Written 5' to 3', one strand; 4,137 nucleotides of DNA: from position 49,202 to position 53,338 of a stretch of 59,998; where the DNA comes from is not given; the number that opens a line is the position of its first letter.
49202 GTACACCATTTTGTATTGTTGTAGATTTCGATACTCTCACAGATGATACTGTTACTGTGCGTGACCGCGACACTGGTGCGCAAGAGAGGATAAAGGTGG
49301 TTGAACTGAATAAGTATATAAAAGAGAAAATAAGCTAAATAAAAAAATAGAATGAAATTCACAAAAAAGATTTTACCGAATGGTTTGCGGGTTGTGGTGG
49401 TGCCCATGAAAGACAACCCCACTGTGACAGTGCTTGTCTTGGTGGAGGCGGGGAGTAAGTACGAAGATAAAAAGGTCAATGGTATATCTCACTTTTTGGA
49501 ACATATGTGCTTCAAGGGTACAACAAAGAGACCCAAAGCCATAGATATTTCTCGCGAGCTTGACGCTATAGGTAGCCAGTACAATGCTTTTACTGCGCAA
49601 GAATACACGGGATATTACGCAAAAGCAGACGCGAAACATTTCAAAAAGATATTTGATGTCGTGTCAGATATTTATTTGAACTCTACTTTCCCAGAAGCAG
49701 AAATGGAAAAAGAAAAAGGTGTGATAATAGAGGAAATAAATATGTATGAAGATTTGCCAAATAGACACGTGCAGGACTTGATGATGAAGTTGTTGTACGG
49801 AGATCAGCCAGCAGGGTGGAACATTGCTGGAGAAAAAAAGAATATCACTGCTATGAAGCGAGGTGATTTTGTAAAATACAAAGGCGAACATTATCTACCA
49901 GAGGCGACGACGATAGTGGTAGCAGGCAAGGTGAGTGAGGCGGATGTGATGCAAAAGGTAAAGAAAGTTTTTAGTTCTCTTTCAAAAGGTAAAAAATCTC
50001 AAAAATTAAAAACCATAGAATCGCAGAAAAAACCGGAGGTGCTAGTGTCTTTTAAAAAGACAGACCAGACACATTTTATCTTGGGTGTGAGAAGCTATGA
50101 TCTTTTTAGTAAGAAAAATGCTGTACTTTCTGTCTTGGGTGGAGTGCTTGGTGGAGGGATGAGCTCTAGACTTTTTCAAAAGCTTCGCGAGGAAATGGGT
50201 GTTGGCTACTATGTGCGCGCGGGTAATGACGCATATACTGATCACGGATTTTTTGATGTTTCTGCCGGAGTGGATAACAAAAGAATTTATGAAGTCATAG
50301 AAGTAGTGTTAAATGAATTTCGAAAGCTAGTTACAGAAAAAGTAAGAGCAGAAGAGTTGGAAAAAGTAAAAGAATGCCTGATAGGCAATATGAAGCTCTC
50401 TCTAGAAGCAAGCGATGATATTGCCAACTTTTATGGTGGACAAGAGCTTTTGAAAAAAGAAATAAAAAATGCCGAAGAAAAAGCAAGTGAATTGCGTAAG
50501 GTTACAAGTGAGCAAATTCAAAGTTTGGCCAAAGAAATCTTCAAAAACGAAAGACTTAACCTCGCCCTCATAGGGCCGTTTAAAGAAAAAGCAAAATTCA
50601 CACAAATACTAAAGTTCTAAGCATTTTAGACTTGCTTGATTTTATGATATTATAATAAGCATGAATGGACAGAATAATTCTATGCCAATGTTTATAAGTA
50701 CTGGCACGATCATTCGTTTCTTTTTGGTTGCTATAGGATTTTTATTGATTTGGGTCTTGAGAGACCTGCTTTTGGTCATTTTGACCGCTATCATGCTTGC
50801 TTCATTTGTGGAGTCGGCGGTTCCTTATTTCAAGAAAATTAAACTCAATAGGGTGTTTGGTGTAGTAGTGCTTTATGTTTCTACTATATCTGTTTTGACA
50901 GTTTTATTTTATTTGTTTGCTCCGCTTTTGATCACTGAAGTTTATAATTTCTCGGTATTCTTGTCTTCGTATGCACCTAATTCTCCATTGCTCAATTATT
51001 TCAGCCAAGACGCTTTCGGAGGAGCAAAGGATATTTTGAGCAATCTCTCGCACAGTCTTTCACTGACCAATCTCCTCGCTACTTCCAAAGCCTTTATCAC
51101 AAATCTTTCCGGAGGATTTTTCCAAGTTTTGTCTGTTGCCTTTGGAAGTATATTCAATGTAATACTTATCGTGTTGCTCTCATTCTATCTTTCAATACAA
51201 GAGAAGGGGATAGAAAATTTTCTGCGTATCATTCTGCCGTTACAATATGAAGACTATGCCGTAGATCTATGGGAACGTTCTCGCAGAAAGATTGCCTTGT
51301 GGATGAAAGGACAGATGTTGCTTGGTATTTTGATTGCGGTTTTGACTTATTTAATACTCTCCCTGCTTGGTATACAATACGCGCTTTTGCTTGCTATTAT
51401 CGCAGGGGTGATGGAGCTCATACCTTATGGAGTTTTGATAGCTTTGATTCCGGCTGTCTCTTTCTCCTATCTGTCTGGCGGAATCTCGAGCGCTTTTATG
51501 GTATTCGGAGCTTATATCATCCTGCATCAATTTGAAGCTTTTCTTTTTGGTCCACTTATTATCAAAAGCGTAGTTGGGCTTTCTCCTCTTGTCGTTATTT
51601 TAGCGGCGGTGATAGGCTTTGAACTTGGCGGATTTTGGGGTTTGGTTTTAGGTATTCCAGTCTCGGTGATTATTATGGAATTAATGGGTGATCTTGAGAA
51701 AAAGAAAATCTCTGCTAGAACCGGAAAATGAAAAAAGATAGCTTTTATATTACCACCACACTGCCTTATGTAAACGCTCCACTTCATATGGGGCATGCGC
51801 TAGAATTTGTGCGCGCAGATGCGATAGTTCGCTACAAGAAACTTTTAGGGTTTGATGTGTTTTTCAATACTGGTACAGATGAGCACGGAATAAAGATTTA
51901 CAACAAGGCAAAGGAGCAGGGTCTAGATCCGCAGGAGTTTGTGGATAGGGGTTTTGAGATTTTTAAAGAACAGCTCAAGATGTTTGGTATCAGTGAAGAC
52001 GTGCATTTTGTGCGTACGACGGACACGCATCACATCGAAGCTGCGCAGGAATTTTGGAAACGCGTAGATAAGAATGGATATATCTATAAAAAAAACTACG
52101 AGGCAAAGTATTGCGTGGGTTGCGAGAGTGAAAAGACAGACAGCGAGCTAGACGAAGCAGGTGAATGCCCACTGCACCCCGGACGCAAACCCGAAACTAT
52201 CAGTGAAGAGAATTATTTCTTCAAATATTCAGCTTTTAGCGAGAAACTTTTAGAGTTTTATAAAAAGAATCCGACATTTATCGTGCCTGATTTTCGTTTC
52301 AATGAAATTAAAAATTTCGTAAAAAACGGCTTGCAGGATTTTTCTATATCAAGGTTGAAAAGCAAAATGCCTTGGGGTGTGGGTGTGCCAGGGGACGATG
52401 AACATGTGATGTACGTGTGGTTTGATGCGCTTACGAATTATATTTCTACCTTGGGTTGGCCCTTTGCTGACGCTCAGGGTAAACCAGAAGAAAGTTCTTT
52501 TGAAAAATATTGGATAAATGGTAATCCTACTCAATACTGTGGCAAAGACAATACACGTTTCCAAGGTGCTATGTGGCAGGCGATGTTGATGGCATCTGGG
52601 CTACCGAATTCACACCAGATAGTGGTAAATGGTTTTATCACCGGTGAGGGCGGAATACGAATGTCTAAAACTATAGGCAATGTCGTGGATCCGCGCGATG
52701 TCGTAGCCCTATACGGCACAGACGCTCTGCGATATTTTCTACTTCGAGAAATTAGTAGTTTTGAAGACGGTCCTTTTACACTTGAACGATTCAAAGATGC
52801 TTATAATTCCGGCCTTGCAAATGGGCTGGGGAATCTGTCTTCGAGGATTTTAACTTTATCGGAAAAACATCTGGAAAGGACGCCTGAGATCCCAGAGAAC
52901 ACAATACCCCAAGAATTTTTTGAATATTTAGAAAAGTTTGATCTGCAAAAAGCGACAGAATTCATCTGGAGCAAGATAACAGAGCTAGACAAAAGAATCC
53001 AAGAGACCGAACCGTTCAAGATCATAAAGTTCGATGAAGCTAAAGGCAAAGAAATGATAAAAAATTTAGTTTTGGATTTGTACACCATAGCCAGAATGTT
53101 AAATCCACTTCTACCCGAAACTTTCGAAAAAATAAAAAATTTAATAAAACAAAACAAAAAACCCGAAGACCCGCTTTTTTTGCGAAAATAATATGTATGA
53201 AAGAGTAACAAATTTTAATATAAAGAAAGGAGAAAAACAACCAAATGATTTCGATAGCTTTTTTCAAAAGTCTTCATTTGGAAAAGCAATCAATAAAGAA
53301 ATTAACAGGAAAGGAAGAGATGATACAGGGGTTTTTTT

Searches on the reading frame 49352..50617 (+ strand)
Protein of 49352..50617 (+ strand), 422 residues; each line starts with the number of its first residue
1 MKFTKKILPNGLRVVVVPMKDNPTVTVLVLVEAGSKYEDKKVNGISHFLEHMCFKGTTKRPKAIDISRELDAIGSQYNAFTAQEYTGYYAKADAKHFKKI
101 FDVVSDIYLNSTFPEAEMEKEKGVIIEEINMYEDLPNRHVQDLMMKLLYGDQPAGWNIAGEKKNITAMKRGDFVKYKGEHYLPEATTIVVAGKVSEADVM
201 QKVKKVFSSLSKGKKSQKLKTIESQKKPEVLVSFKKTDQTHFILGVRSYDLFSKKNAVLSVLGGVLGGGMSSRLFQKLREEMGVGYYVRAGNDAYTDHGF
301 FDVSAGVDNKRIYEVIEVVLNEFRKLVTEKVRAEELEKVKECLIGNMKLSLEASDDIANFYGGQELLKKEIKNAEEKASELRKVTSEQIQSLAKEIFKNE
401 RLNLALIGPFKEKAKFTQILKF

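Call 44: search_protein_families(library=pfam, proteins=[window:49352-50617:+], max_evalue=0.00001)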
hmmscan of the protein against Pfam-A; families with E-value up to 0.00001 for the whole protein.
window:49352-50617:+ (422 aa): 2 families
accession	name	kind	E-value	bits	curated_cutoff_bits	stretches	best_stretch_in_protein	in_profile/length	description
PF05193.26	Peptidase_M16_C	-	4.1e-41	141.3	23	1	170-341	4-179/181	Peptidase M16 inactive domain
PF00675.25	Peptidase_M16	-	1.7e-39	135.5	22.3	1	16-159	4-146/149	Insulinase (Peptidase family M16)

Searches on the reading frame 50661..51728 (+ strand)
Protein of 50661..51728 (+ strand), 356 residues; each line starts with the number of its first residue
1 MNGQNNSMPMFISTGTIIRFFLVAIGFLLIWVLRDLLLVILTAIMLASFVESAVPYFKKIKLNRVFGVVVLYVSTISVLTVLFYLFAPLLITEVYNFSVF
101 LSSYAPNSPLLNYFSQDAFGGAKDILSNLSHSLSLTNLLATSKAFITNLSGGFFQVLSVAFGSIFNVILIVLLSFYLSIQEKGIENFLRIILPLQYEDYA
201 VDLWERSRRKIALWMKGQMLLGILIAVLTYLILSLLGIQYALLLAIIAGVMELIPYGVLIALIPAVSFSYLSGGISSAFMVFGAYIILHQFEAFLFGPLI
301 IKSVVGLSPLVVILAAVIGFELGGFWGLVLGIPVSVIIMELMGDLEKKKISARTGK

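Call 44: search_protein_families(library=pfam, proteins=[window:50661-51728:+], max_evalue=0.00001)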
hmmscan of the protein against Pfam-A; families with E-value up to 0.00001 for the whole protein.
window:50661-51728:+ (356 aa): 1 family
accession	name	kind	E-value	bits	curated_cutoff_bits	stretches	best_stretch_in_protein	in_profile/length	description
PF01594.21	AI-2E_transport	-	5.6e-43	147.8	34.3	1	18-344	3-325/327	AI-2E family transporter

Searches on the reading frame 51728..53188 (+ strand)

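Call 44: search_protein_families(library=pfam, proteins=[window:51728-53188:+], max_evalue=0.00001)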
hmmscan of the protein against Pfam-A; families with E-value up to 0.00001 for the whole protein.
window:51728-53188:+ (487 aa): 3 families
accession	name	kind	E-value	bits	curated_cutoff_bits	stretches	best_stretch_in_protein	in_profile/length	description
PF09334.17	tRNA-synt_1g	-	2.6e-96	323.2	20.1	2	152-374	173-390/391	tRNA synthetases class I (M)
PF00133.28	tRNA-synt_1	-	1.7e-37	129.6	22.7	2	2-221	21-244/414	tRNA synthetases class I (I, L, M and V)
PF01406.26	tRNA-synt_1e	-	1.9e-13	50.9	27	1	15-125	19-127/301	tRNA synthetases class I (C) catalytic domain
